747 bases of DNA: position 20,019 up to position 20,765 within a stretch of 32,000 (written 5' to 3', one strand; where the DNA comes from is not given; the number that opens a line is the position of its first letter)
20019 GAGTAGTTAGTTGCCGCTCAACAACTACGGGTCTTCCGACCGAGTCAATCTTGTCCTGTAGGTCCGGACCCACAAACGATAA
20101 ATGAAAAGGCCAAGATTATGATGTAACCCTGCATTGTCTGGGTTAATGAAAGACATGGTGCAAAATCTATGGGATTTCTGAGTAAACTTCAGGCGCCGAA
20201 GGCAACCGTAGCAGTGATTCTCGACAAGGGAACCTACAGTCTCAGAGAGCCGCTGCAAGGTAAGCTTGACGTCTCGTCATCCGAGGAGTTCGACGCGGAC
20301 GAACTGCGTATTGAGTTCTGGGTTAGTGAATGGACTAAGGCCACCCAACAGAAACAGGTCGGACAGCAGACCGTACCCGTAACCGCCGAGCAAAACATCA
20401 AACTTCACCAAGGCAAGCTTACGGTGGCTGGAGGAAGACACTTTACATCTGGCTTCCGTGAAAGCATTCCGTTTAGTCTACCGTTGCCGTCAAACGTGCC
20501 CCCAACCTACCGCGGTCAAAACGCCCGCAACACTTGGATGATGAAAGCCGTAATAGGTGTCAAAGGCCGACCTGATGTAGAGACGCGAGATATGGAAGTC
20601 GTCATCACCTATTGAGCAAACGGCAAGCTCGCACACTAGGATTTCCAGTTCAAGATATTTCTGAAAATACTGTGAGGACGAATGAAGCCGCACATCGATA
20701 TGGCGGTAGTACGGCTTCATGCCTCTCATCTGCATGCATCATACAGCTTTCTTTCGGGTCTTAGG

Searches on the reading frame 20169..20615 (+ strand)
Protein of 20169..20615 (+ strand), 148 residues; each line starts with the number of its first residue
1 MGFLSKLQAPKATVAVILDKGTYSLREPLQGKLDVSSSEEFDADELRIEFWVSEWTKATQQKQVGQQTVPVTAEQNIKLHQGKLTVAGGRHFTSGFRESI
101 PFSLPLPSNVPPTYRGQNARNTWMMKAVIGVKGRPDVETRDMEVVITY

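Call 6: search_protein_families(library=pfam, proteins=[window:20169-20615:+], max_evalue=0.01)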
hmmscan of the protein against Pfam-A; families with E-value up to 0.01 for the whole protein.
window:20169-20615:+ (148 aa): 3 families
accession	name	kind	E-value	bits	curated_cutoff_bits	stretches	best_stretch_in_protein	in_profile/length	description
PF00339.34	Arrestin_N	-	8.6e-06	26.2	24.9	1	19-146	6-142/148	Arrestin (or S-antigen), N-terminal domain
PF07070.16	Spo0M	-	0.00037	20.6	23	1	11-141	12-130/213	SpoOM protein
PF14472.11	DUF4429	-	0.0016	19.4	25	1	40-87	2-46/95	Domain of unknown function (DUF4429)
